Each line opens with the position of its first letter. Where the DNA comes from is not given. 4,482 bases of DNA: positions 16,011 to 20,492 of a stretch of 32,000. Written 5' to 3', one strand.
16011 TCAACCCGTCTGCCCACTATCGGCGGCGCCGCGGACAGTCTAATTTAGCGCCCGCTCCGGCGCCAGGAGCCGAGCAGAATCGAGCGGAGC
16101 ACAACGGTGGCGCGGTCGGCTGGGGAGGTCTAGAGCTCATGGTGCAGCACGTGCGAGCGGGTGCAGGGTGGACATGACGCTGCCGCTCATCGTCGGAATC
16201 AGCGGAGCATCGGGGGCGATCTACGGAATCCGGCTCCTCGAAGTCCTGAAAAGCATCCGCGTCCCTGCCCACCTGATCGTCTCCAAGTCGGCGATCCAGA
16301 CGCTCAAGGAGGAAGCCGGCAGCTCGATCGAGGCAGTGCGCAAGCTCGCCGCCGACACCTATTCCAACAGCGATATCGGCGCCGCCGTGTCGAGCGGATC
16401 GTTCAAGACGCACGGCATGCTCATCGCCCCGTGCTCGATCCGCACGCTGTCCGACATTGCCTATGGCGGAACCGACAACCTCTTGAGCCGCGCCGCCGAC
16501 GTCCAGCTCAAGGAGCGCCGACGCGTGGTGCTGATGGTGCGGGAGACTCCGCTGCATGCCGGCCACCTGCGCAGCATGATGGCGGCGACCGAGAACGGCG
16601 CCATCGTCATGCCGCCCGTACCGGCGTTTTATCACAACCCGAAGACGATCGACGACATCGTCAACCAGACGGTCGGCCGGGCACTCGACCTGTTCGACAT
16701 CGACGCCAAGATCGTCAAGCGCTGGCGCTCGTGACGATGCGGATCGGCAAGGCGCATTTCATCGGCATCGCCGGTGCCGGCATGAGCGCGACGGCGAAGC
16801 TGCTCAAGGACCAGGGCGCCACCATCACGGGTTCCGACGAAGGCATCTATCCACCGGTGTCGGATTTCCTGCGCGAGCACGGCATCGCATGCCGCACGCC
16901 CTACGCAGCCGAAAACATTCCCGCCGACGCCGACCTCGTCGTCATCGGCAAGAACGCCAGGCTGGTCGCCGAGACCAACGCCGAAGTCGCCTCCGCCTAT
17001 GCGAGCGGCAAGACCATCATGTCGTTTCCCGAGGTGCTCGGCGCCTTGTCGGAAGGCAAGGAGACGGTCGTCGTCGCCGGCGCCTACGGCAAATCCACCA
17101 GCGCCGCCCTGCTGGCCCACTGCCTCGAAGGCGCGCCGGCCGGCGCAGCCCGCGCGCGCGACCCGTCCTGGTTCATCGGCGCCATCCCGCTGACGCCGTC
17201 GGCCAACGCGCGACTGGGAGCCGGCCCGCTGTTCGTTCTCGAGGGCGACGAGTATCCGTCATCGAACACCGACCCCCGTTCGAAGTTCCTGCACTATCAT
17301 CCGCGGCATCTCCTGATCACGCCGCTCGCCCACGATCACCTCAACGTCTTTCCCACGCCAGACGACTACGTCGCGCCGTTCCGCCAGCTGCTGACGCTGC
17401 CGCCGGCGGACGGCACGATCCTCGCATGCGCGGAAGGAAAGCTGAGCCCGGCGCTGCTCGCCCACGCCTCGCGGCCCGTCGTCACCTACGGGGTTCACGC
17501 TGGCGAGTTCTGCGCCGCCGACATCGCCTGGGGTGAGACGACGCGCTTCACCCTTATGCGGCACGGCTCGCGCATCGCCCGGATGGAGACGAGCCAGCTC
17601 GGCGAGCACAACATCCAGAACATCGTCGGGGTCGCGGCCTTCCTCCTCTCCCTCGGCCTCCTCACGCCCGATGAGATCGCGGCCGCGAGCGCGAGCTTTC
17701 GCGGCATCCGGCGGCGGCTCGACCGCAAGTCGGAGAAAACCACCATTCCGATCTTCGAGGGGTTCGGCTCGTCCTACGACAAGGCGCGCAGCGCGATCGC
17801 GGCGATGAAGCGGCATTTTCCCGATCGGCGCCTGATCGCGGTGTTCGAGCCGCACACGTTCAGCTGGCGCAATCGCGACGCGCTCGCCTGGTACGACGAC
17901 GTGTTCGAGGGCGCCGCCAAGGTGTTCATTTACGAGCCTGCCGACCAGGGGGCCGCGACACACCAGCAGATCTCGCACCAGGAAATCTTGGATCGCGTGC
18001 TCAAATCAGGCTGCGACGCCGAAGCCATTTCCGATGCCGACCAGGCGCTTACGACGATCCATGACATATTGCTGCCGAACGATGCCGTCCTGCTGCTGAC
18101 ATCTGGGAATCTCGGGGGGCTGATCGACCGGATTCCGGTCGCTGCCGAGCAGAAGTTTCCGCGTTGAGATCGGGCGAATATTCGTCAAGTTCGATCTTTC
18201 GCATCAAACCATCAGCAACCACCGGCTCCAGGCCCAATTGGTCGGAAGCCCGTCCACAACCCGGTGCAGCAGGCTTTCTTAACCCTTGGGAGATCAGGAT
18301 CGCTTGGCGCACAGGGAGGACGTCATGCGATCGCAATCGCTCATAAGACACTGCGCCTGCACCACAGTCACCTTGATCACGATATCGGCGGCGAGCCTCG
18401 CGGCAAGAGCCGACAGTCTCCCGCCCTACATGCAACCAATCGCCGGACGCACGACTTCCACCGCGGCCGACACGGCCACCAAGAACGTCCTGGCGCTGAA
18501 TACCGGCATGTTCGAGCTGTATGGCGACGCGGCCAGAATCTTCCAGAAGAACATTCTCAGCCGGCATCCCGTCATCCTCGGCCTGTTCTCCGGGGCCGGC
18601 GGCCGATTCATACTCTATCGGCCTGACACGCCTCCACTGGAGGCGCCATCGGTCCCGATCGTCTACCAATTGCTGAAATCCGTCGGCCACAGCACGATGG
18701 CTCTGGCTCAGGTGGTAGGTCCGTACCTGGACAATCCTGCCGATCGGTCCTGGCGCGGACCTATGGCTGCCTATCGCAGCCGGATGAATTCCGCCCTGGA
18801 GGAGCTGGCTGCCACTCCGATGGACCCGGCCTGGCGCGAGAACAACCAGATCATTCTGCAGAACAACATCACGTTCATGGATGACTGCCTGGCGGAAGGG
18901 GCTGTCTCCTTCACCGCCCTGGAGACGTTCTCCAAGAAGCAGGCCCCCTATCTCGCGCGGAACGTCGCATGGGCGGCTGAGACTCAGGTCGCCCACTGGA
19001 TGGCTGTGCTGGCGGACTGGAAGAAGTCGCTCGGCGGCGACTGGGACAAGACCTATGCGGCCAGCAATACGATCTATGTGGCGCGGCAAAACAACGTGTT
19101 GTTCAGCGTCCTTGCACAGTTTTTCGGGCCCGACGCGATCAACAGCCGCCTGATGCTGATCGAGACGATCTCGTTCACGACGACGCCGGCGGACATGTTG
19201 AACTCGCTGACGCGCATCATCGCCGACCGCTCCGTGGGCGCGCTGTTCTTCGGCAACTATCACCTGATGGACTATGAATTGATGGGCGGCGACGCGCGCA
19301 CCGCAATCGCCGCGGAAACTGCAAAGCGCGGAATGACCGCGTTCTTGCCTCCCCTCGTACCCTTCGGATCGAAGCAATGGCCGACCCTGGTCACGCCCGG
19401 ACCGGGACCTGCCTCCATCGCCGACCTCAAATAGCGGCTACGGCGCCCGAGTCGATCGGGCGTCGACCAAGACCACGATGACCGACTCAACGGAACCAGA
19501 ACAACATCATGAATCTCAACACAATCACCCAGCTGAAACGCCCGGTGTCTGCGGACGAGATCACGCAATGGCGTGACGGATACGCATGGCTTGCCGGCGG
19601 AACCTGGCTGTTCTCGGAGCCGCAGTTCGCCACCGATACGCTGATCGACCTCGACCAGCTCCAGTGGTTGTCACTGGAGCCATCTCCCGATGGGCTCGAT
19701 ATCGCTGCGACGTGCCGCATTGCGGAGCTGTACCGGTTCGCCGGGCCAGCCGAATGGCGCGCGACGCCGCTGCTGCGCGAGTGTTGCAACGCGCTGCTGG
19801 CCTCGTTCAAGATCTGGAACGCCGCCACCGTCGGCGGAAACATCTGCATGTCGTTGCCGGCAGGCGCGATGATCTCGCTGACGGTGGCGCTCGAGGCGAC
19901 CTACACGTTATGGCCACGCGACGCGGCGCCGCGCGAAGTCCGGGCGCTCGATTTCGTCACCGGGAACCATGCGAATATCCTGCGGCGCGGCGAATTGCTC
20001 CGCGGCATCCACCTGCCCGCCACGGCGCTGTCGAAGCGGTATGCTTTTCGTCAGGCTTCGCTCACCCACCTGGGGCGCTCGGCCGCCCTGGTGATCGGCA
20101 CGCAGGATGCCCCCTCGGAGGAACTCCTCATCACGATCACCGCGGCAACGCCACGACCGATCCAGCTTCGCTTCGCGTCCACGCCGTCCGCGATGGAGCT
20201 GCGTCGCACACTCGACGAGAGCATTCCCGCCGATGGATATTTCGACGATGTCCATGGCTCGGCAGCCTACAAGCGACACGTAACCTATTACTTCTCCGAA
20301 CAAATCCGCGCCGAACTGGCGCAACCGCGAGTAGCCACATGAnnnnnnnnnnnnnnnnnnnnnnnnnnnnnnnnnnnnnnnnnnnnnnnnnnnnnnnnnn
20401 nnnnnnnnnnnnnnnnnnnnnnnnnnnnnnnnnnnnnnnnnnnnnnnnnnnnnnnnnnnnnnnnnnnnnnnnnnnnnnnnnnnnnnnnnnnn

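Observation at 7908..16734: BoxR-controlled boxC-boxB operon extended by idi and a UbiD-family decarboxylase, flanked by a CoA ligase and ubiX: candidate aryl-carboxyl-CoA decarboxylation route feeding the aerobic benzoyl-CoA pathway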

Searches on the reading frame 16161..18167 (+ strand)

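Call 12: search_protein_families(library=pfam, proteins=[window:16161-18167:+], max_evalue=0.001)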
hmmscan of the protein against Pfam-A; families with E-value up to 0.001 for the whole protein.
window:16161-18167:+ (668 aa): 3 families
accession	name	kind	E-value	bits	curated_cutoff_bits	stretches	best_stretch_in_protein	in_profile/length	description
PF01225.30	Mur_ligase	-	5.7e-13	49.5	21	1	198-299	2-93/95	Mur ligase family, catalytic domain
PF08245.18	Mur_ligase_M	-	9.7e-11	42.4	24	1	305-493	1-198/200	Mur ligase middle domain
PF02875.26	Mur_ligase_C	-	4.1e-07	31.3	28.4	1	518-649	1-127/127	Mur ligase, glutamate ligase domain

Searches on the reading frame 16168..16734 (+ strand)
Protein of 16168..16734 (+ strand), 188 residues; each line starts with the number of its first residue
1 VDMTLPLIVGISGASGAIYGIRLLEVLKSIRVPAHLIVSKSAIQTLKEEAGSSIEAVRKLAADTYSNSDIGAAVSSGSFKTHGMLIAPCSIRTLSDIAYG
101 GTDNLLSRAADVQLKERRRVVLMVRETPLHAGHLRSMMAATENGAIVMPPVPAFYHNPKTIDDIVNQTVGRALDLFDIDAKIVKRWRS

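Call 3: search_protein_families(library=ncbifam, proteins=[window:16168-16734:+])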
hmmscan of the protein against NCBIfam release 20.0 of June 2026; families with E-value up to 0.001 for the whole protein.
window:16168-16734:+ (188 aa): 5 families
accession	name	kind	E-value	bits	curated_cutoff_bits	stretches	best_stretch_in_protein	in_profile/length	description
NF004685.0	PRK06029.1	subfamily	4.6e-77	258.4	188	1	7-187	4-185/187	UbiX family flavin prenyltransferase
TIGR00421.1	ubiX_pad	subfamily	1.5e-71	239.9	108.9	1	7-186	2-181/181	UbiX family flavin prenyltransferase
NF041206.1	VdcB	exception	9.2e-71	237.3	290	1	7-187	2-183/184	non-oxidative hydroxyarylic acid decarboxylases subunit B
NF041218.1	BagM_FevK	exception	3.1e-58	196.7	420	1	7-187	3-184/215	bagremycin/ferroverdin biosynthesis UbiX family decarboxylase BagM/FevK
TIGR02852.1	spore_dpaB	equivalog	0.0008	18.8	229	1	53-125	52-124/187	dipicolinate synthase subunit B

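Call 4: search_protein_families(library=pfam, proteins=[window:16168-16734:+])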
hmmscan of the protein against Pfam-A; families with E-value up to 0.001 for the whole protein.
window:16168-16734:+ (188 aa): 1 family
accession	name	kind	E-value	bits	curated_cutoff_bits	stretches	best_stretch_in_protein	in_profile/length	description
PF02441.25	Flavoprotein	-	2.1e-43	148.2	22.7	1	7-175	3-161/162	Flavoprotein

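Call 60: search_solved_structures(query=window:16174-16734:+, max_evalue=1e-20)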
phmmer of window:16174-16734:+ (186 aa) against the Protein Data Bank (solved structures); distinct sequences matched with E-value up to 1e-20: 15.
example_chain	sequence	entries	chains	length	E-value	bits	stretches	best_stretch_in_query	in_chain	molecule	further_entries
6qlg_C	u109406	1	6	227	3.8e-51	176.4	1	5-185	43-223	Flavin prenyltransferase PAD1, mitochondrial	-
6m8v_A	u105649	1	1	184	2.1e-50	174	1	4-185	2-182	Flavin prenyltransferase UbiX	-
6m8t_A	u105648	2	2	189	5.8e-48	166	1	5-184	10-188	Flavin prenyltransferase UbiX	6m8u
1sbz_A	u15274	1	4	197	5.9e-46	159.5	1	4-185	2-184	Probable aromatic acid decarboxylase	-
2ejb_A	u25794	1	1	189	2.7e-40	141.1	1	7-185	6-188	Probable aromatic acid decarboxylase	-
7km2_L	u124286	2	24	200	3.6e-36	127.7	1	6-185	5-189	Flavin prenyltransferase UbiX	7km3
6qli_A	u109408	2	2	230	2.3e-34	121.8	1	7-184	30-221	Flavin prenyltransferase UbiX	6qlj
4rhf_A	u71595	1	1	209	8.6e-34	119.9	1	6-184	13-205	3-octaprenyl-4-hydroxybenzoate carboxy-lyase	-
4rhe_A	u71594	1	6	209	1.2e-33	119.5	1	6-184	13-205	3-octaprenyl-4-hydroxybenzoate carboxy-lyase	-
6qlk_A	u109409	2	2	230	1.2e-33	119.5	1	7-184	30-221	Flavin prenyltransferase UbiX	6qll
3zqu_A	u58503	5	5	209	2.1e-33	118.7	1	7-184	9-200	PROBABLE AROMATIC ACID DECARBOXYLASE | UbiX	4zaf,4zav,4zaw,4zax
6qlh_A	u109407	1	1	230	3.1e-33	118.1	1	7-184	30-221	Flavin prenyltransferase UbiX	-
4zag_A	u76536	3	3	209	3.9e-33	117.8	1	7-184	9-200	Probable aromatic acid decarboxylase | UbiX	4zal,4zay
4zan_A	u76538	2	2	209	7.6e-33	116.8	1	7-184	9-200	UbiX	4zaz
6qlv_A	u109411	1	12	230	4.6e-32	114.3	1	7-180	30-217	Flavin prenyltransferase UbiX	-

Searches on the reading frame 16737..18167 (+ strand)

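Call 67: search_protein_families(library=ncbifam, proteins=[window:16737-18167:+], max_evalue=1e-8)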
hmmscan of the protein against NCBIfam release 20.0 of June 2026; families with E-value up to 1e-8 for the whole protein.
window:16737-18167:+ (476 aa): 7 families
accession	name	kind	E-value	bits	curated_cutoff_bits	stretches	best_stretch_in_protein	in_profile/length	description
TIGR01082.1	murC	equivalog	1e-67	229.2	335.1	1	6-464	2-446/449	UDP-N-acetylmuramate--L-alanine ligase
TIGR01081.1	mpl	equivalog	1.9e-52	178.8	388.7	1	6-465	2-442/448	UDP-N-acetylmuramate:L-alanyl-gamma-D-glutamyl-meso-diaminopimelate ligase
NF011171.0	PRK14573.1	equivalog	3.1e-37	127.9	1015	1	5-425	6-403/809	bifunctional UDP-N-acetylmuramate--L-alanine ligase/D-alanine--D-alanine ligase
NF053645.1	pMurC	equivalog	9.1e-14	51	560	0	8-219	3-210/492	pseudomurein biosynthesis peptide ligase pMurC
TIGR01087.1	murD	equivalog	1.4e-12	47.5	211.95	1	9-330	5-310/441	UDP-N-acetylmuramoyl-L-alanine--D-glutamate ligase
TIGR01085.1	murE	subfamily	1.6e-11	43.8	257.3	1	193-370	182-364/472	UDP-N-acetylmuramyl-tripeptide synthetase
NF008896.0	PRK11929.1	equivalog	5.5e-09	34.4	1023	0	194-370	207-391/965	bifunctional UDP-N-acetylmuramoyl-L-alanyl-D-glutamate--2,6-diaminopimelate ligase MurE/UDP-N-acetylmuramoyl-tripeptide--D-alanyl-D-alanine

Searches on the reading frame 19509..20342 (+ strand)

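Call 12: search_protein_families(library=pfam, proteins=[window:19509-20342:+], max_evalue=0.001)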
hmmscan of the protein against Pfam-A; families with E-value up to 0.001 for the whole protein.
window:19509-20342:+ (277 aa): 1 family
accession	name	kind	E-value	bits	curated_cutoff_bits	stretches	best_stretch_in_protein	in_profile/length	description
PF00941.27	FAD_binding_5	-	2.1e-17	63.9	27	1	11-171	7-169/170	FAD binding domain in molybdopterin dehydrogenase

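Call 67: search_protein_families(library=ncbifam, proteins=[window:19509-20342:+], max_evalue=1e-8)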
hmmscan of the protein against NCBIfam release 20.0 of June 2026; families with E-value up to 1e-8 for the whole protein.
window:19509-20342:+ (277 aa): 4 families
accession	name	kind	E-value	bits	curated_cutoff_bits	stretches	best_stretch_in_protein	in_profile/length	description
NF041019.1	glyceraldDH_beta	equivalog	1.7e-12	47.2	350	1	42-260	47-270/280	glyceraldehyde dehydrogenase subunit beta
NF043083.1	XdhB_XDHase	equivalog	1.3e-09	37.6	310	1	37-223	41-230/289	xanthine dehydrogenase subunit XdhB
TIGR02963.1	xanthine_xdhA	equivalog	3.6e-09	35.8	467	1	55-179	248-366/468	xanthine dehydrogenase small subunit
TIGR03312.1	Se_sel_red_FAD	hypoth_equivalog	4.3e-09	35.9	241.5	1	19-262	18-242/257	molybdopterin-dependent oxidoreductase FAD-binding subunit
